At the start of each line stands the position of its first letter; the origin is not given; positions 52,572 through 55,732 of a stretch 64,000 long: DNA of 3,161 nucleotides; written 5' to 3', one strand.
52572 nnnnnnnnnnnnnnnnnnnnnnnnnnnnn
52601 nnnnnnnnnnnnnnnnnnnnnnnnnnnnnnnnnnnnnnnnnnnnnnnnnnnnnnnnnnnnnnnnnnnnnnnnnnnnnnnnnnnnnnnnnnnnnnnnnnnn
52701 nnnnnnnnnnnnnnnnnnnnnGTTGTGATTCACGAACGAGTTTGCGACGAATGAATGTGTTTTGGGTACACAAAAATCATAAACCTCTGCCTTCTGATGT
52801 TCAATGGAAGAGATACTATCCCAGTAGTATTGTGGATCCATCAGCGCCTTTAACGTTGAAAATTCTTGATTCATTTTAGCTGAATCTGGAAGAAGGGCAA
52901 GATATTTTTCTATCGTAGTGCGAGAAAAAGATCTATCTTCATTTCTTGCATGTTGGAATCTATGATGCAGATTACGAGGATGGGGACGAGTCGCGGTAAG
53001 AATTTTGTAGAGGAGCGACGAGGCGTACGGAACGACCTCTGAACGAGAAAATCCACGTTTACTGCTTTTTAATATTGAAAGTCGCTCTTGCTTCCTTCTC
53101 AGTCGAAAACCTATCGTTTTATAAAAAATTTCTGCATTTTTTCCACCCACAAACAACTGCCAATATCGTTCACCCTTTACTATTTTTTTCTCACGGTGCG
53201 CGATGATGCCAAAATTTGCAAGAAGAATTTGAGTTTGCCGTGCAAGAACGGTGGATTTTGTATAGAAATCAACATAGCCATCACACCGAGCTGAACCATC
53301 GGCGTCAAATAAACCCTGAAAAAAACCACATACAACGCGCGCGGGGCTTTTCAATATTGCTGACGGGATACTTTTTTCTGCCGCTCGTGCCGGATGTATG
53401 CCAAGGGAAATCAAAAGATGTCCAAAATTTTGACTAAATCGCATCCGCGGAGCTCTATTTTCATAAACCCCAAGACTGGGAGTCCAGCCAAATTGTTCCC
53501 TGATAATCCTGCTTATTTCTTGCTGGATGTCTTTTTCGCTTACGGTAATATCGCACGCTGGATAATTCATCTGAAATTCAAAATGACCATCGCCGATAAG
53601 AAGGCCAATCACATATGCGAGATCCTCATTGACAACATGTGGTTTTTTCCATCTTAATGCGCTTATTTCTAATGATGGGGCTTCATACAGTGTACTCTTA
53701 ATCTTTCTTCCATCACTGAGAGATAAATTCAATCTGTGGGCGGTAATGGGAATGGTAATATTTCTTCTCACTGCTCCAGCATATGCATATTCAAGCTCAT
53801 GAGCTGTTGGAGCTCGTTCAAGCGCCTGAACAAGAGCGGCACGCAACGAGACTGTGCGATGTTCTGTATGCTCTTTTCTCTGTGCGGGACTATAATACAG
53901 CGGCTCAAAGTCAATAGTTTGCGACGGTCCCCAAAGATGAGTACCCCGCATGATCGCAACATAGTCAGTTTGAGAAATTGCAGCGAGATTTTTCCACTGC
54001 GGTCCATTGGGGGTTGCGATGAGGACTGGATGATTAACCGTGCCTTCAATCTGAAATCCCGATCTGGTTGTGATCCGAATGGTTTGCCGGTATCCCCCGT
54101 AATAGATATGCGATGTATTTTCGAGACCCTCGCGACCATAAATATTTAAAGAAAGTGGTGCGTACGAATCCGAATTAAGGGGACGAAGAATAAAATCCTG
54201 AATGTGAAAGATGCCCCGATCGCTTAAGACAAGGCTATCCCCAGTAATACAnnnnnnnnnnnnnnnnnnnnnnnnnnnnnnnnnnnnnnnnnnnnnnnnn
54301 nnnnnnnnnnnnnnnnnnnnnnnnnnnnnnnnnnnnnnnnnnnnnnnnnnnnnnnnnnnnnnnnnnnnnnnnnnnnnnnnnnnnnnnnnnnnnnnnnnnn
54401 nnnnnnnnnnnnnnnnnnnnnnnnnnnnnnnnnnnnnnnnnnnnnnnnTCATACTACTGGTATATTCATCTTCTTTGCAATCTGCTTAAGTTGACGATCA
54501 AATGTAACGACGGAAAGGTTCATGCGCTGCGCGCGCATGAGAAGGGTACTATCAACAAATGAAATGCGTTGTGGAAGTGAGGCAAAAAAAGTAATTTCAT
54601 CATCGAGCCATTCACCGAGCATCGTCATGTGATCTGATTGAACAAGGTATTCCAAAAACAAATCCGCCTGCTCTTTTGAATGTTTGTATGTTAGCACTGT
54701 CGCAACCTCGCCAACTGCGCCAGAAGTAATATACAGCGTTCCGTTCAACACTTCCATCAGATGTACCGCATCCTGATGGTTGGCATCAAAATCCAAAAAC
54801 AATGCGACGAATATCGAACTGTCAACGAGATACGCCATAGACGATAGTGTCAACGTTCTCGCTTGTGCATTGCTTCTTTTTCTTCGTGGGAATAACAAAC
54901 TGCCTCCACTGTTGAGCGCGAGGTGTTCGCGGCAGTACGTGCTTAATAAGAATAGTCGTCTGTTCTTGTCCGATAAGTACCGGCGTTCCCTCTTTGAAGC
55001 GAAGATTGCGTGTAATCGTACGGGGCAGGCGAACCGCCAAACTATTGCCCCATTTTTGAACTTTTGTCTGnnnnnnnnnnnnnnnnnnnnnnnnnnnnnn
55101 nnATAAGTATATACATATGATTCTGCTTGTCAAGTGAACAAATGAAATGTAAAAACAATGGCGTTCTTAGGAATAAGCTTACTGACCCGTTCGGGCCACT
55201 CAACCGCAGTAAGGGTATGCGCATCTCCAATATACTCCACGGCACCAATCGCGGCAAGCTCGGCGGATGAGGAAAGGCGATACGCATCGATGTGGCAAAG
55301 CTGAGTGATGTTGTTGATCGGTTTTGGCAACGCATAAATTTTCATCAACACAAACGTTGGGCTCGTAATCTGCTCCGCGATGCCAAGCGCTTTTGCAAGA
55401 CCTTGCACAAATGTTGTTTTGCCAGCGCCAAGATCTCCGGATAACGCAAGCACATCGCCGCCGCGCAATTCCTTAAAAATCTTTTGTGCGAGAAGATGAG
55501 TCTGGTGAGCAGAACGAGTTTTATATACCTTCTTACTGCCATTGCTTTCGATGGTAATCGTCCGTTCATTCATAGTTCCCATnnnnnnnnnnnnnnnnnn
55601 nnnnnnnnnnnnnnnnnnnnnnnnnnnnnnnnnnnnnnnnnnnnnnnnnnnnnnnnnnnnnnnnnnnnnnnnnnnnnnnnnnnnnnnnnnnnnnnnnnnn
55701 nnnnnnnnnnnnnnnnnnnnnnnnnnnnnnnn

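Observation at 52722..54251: RuvB P-loop intein carrying a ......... homing endonuclease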

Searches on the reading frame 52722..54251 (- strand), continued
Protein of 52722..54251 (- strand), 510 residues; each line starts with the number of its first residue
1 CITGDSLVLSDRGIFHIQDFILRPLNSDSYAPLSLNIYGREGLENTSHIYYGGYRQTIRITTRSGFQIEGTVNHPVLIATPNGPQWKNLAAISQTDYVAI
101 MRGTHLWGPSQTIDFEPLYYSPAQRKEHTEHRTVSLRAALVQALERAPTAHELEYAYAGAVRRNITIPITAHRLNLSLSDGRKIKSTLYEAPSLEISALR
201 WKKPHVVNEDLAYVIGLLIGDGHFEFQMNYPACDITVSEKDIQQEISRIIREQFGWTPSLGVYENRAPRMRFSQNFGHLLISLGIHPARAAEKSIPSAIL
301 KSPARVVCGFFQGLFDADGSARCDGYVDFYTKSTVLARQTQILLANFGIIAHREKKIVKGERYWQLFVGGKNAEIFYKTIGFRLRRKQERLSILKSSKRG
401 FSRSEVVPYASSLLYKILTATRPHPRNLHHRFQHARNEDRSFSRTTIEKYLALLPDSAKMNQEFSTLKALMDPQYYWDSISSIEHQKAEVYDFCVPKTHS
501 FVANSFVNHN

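Call 32: predict_structure(alignment_id=A2)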
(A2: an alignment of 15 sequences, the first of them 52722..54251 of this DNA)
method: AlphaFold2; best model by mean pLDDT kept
length: 510 residues; sequences in the alignment: 15
mean_pLDDT: 89.4   pTM: 0.87
mean pLDDT of the five models: 89.4, 88.5, 85.7, 84.4, 84.4
residues with pLDDT >= 90: 335; 70-90: 140; 50-70: 35; < 50: 0
segments of 3 or more residues with pLDDT < 50: none
pLDDT, mean of each block of 10 residues (from residue 1): 93 91 83 90 91 96 97 97 96 97 95 85 83 88 86 78 73 87 56 54 87 96 73 89 95 90 88 89 88 95 98 96 93 96 97 93 94 95 93 77 89 96 94 92 94 94 96 96 96 84 93
secondary structure, 60 per line:
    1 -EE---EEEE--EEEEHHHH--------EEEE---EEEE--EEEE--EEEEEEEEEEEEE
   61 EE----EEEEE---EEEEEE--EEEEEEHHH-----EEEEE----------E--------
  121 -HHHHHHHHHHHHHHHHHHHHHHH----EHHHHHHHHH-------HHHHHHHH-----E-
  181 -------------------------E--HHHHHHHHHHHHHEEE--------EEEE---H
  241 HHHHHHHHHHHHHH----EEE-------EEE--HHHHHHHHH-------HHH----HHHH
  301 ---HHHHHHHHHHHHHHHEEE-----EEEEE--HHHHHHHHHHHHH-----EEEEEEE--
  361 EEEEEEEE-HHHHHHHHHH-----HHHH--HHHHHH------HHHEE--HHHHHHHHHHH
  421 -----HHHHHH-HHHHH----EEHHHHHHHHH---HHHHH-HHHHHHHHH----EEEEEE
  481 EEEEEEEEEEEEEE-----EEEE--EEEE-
elements in order: E7-10 E13-16 H17-20 E29-32 E36-39 E42-45 E48-62 E67-71 E75-80 E83-88 E97-101 H122-144 H150-158 H166-173 H209-221 E222-224 E233-236 H240-254 E259-261 E269-271 H274-282 H297-300 H304-318 E319-321 E327-331 H334-346 E352-358 E361-368 H370-379 H385-388 H391-396 H410-420 H426-431 H433-437 H444-452 H456-460 H462-470 E475-494 E500-503 E506-509

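Call 36: fold_search(model_id=the predicted structure, library=pdb)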
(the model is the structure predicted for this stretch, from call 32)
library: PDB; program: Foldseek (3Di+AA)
matches with E <= 10: 389; with E <= 0.001: 79
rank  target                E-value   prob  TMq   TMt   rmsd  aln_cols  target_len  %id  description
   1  7qss                  3.2e-25  1.00  0.61  0.71   7.8       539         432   19  Crystal structure of homing endonuclease-associated TliVMA intein (C1A) (released 2022-03-30)
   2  7qsu                  9.8e-23  1.00  0.54  0.73  11.4       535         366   18  Crystal structure of homing endonuclease-associated TliVMA intein (C1A, d333-339) (released 2022-03-30)
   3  2cw7                  2.2e-19  1.00  0.59  0.56  11.2       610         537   14  Crystal structure of intein homing endonuclease II (released 2006-04-18)
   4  1dq3                  1.6e-18  1.00  0.55  0.60   9.0       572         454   14  CRYSTAL STRUCTURE OF AN ARCHAEAL INTEIN-ENCODED HOMING ENDONUCLEASE PI-PFUI (released 2000-07-05)
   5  7qst                  1.2e-16  1.00  0.53  0.72   5.6       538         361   15  Crystal structure of homing endonuclease-associated PhoVMA intein (C1A) (released 2022-03-30)
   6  1vde_B                4.4e-11  1.00  0.40  0.47  26.5       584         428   11  PI-SCEI, A HOMING ENDONUCLEASE WITH PROTEIN SPLICING ACTIVITY (released 1998-04-08)
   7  1vde_A                2.1e-10  1.00  0.39  0.45  26.7       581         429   12  PI-SCEI, A HOMING ENDONUCLEASE WITH PROTEIN SPLICING ACTIVITY (released 1998-04-08)
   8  1um2_B                2.3e-10  1.00  0.40  0.47  27.2       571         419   12  Crystal Structure of the Vma1-Derived Endonuclease with the Ligated Extein Segment (released 2004-09-22)
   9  1jva_B                2.4e-10  1.00  0.40  0.46  25.6       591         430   11  CRYSTAL STRUCTURE OF THE VMA1-DERIVED ENDONUCLEASE BEARING THE N AND C EXTEIN PROPEPTIDES (released 2002-08-29)
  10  1ef0_A                3.9e-10  1.00  0.39  0.45  26.6       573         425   12  CRYSTAL STRUCTURE OF PI-SCEI MINIPRECURSOR (released 2000-06-07)
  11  1lws_A                1.2e-09  1.00  0.38  0.43  26.7       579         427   11  Crystal structure of the intein homing endonuclease PI-SceI bound to its recognition sequence (released 2002-09-27)
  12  1jva_A                4.6e-09  1.00  0.38  0.44  27.3       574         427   11  CRYSTAL STRUCTURE OF THE VMA1-DERIVED ENDONUCLEASE BEARING THE N AND C EXTEIN PROPEPTIDES (released 2002-08-29)
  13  1um2_A                5.7e-09  1.00  0.39  0.46  27.4       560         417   13  Crystal Structure of the Vma1-Derived Endonuclease with the Ligated Extein Segment (released 2004-09-22)
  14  1lwt_A                1.2e-08  1.00  0.37  0.41  27.2       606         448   12  Crystal structure of the intein homing endonuclease PI-SceI bound to its substrate DNA (Ca2+ free) (released 2002-09-27)
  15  1dfa                  3.6e-08  1.00  0.37  0.45  15.3       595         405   11  CRYSTAL STRUCTURE OF PI-SCEI IN C2 SPACE GROUP (released 1999-12-08)
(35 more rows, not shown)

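Call 48: find_related_loci(query=A2, collection=viral_contigs, flank=3000)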
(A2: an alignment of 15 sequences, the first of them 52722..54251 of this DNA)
Query A2 (510 aa) in viral_contigs; peptide patterns used: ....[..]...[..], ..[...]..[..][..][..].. (x = any residue, [..] = any of these).
322 stretches matched a pattern; 155 encode a relative of the query (tblastn E <= 1e-3); the best 80 are kept; 79 distinct loci.
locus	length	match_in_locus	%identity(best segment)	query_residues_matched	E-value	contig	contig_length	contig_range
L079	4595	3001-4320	28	1-510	3e-43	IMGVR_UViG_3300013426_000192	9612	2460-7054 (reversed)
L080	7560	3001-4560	26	1-510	4e-36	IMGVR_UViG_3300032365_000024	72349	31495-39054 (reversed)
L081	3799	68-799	33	273-510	2e-34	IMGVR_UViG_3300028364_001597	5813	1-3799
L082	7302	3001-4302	24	1-510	3e-34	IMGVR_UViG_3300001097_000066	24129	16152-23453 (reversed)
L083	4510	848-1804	30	198-510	3e-33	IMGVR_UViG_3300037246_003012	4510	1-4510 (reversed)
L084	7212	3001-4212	26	1-510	2e-32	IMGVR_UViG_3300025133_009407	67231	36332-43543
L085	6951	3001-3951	29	198-510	3e-32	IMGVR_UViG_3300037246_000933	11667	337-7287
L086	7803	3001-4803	29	1-510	3e-31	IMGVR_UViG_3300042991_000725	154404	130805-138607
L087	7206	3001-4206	27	1-510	5e-31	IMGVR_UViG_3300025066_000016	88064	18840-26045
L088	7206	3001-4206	27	1-510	5e-31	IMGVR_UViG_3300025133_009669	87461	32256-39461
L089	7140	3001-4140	29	37-510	3e-30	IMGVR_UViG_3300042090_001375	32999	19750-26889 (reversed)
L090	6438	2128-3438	28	1-510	2e-28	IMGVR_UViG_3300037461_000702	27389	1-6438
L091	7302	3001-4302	24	1-510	3e-34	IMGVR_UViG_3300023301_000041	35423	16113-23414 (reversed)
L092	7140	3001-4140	25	5-510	2e-27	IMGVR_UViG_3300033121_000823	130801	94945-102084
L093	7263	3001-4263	27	1-510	4e-26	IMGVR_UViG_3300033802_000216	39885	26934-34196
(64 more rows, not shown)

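Call 50: find_encoding_contigs(protein=P0001, flank=3000, max_places=4)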
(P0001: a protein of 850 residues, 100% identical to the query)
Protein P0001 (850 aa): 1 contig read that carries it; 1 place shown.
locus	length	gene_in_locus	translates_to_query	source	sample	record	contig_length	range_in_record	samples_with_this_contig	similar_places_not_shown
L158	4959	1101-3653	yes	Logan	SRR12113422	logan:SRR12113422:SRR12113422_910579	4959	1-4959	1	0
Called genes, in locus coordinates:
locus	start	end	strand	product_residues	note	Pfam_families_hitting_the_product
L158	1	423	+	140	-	?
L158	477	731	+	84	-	PF04014:MazE_antitoxin (weak)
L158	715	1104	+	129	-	PF01850:PIN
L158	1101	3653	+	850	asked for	PF05496:RuvB_N, PF14890:Intein_splicing, PF14528:LAGLIDADG_3, PF00004:AAA, PF05496:RuvB_N, PF17864:AAA_lid_4, PF05491:WHD_RuvB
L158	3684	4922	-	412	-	-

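Call 62: search_protein_families(library=phrogs, proteins=[window:52722-54251:-], max_evalue=0.001)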
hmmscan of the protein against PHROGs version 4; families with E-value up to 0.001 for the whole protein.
window:52722-54251:- (510 aa): 3 families
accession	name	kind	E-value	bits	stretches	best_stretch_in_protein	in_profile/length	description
phrog_9666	-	unknown function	4.7e-26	92.2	2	208-510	183-486/779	-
phrog_17415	-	head and packaging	1.5e-10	40.8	1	1-112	189-294/940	terminase large subunit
phrog_4645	-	DNA, RNA and nucleotide metabolism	0.00049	20.3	1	208-390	106-299/308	endonuclease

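Call 65: search_protein_representatives(protein=window:52722-54251:-)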
Query: 510 residues. Proteins with E-value up to 0.001 (for the whole library): 6992; up to 1e-10: 3080; up to 1e-30: 400. The best 150 are listed.
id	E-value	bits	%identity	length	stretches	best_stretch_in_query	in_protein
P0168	6.0e-108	378.0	39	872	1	1-510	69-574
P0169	1.7e-94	333.6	29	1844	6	207-510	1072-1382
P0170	9.8e-77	275.0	39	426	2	197-508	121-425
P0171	2.8e-67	243.8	34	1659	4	204-510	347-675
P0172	3.2e-65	237.1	30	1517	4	209-510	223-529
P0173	9.7e-65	235.5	29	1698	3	1-510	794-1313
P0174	5.8e-64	232.9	30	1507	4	202-510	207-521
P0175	4.2e-62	226.8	31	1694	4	208-510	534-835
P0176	1.2e-59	218.7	35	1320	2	204-510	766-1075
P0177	3.9e-58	213.7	37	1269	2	194-510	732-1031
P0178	5.5e-58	213.2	36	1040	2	205-510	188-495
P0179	7.1e-58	212.8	33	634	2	201-510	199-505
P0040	2.0e-57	211.3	35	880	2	202-510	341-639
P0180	2.8e-57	210.9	35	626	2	197-510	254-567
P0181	3.9e-56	207.1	28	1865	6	210-510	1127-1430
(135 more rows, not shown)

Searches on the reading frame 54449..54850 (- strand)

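Call 42: search_protein_families(library=pfam, proteins=[window:54449-54850:-], max_evalue=0.01)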
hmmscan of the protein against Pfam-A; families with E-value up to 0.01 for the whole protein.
window:54449-54850:- (133 aa): 1 family
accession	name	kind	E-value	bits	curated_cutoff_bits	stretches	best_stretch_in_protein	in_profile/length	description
PF01850.27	PIN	-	3.3e-11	44.3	23.6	1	7-127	1-120/120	PIN domain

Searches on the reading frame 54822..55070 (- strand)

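Call 42: search_protein_families(library=pfam, proteins=[window:54822-55070:-], max_evalue=0.01)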
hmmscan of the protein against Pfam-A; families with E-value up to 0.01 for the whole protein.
window:54822-55070:- (82 aa): 1 family
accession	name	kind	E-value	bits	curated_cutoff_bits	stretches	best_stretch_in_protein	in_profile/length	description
PF04014.23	MazE_antitoxin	-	5.4e-07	29.9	24.7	1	4-43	1-41/48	Antidote-toxin recognition MazE, bacterial antitoxin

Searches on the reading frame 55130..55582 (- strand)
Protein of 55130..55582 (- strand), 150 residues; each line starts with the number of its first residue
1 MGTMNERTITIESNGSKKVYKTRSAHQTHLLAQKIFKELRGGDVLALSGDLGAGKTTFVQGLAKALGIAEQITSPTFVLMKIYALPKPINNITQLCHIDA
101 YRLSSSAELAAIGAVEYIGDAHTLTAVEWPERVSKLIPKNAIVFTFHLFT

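Call 42: search_protein_families(library=pfam, proteins=[window:55130-55582:-], max_evalue=0.01)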
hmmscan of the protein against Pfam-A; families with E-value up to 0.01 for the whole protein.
window:55130-55582:- (150 aa): 2 families
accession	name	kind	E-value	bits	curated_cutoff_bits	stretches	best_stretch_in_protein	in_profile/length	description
PF02367.23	TsaE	-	8.7e-36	123.1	26.6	1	23-146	2-118/128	Threonylcarbamoyl adenosine biosynthesis protein TsaE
PF13671.12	AAA_33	-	0.0033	18.2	27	1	45-126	2-82/143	AAA domain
